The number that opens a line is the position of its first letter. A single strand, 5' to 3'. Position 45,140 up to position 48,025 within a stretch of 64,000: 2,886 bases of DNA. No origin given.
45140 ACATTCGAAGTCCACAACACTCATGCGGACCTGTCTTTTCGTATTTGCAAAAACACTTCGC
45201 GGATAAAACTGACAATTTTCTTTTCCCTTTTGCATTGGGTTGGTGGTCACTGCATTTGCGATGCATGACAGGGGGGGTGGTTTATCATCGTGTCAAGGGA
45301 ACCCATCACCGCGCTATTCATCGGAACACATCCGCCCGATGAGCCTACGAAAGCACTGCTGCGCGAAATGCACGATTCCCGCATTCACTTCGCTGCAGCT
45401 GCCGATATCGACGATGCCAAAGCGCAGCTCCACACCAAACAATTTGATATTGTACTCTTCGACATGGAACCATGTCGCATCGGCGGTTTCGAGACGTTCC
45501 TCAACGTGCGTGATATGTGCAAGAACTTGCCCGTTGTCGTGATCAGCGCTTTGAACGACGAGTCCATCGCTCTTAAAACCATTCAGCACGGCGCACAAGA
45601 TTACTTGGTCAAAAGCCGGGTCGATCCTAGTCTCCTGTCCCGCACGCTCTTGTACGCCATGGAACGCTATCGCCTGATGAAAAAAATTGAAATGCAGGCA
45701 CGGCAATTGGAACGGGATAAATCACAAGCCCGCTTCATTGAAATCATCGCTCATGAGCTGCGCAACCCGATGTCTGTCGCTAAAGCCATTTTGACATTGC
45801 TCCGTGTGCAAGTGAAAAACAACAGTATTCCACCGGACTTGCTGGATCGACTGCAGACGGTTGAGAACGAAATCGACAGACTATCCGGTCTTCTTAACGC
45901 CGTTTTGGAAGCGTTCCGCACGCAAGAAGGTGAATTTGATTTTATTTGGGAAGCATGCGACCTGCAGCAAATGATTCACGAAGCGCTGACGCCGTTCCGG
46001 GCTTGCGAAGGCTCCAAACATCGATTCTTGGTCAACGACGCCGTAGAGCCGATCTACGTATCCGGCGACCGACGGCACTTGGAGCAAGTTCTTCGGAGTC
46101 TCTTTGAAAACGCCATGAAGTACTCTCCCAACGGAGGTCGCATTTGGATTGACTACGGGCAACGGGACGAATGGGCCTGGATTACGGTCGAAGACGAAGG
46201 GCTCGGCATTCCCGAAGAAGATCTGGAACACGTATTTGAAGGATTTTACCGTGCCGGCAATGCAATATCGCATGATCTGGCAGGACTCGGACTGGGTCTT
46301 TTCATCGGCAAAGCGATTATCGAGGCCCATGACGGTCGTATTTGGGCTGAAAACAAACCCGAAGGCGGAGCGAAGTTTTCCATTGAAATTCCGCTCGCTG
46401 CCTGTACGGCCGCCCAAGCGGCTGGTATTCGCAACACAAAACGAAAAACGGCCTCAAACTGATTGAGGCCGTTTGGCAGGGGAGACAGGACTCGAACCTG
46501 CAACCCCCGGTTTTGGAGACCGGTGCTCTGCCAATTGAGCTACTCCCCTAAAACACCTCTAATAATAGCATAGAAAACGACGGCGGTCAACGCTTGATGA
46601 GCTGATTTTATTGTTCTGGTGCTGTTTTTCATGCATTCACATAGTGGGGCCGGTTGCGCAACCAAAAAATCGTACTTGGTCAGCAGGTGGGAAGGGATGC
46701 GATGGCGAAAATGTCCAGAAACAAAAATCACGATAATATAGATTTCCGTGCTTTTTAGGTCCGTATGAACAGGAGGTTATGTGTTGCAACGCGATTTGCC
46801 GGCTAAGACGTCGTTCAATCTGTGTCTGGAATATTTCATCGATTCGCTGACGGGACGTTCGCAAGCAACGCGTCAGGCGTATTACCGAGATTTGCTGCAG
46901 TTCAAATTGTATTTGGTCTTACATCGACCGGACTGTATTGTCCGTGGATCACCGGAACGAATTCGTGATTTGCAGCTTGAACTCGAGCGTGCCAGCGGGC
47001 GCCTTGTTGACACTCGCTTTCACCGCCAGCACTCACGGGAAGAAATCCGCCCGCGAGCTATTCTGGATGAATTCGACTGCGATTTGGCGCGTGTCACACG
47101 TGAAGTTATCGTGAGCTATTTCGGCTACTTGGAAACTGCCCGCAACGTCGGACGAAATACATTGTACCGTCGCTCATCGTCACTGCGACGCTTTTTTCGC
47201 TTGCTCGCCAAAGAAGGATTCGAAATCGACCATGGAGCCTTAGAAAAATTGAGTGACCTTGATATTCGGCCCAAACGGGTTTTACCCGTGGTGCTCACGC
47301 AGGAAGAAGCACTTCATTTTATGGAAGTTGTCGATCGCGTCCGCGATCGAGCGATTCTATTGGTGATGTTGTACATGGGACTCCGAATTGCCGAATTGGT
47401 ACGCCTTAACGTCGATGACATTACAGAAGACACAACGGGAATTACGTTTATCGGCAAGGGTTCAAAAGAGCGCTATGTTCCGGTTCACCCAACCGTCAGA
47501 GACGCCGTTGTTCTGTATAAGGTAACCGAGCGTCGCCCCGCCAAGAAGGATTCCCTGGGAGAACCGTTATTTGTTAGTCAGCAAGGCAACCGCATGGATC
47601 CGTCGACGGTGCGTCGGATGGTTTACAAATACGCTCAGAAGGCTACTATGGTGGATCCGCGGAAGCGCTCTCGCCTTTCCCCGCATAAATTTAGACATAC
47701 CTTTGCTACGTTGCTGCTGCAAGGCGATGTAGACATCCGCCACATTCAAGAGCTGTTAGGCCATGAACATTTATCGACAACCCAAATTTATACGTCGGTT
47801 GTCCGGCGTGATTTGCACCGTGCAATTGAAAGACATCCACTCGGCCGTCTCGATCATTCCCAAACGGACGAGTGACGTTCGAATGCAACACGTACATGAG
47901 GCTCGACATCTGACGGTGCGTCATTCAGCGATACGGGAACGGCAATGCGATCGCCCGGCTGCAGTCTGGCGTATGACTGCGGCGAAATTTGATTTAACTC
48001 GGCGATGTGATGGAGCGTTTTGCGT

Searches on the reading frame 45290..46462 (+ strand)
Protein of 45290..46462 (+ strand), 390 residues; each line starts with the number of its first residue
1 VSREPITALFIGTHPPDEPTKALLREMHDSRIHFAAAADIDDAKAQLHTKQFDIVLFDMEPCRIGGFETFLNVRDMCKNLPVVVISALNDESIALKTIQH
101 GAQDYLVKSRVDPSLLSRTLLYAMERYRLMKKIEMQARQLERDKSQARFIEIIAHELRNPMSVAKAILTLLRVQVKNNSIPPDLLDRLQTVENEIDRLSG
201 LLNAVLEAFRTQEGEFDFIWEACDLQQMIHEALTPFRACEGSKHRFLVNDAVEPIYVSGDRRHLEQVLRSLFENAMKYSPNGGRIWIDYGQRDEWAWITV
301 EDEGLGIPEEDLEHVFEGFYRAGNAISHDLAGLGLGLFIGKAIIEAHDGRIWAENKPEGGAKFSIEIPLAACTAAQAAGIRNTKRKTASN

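Call 68: search_protein_families(library=pfam, proteins=[window:45290-46462:+], max_evalue=0.0001)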
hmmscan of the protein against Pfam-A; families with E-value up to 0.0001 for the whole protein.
window:45290-46462:+ (390 aa): 3 families
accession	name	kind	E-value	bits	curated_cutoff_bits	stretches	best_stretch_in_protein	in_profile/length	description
PF02518.31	HATPase_c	-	3.2e-28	98.8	26.4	1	259-370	1-110/111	Histidine kinase-, DNA gyrase B-, and HSP90-like ATPase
PF00072.30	Response_reg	-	3e-12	47.1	30.2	1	29-113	20-104/111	Response regulator receiver domain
PF00512.31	HisKA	-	9.4e-10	38.8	26.9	1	146-213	2-65/66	His Kinase A (phospho-acceptor) domain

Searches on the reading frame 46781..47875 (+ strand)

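Call 68: search_protein_families(library=pfam, proteins=[window:46781-47875:+], max_evalue=0.0001)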
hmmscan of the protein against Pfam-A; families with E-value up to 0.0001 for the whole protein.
window:46781-47875:+ (364 aa): 2 families
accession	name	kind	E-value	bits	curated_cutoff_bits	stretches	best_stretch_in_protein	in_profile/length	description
PF00589.27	Phage_integrase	-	4.8e-37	127.8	27.1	1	171-340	2-168/172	Phage integrase family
PF02899.23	Phage_int_SAM_1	-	2.1e-08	34.8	22.3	0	95-146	33-83/83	Phage integrase, N-terminal SAM-like domain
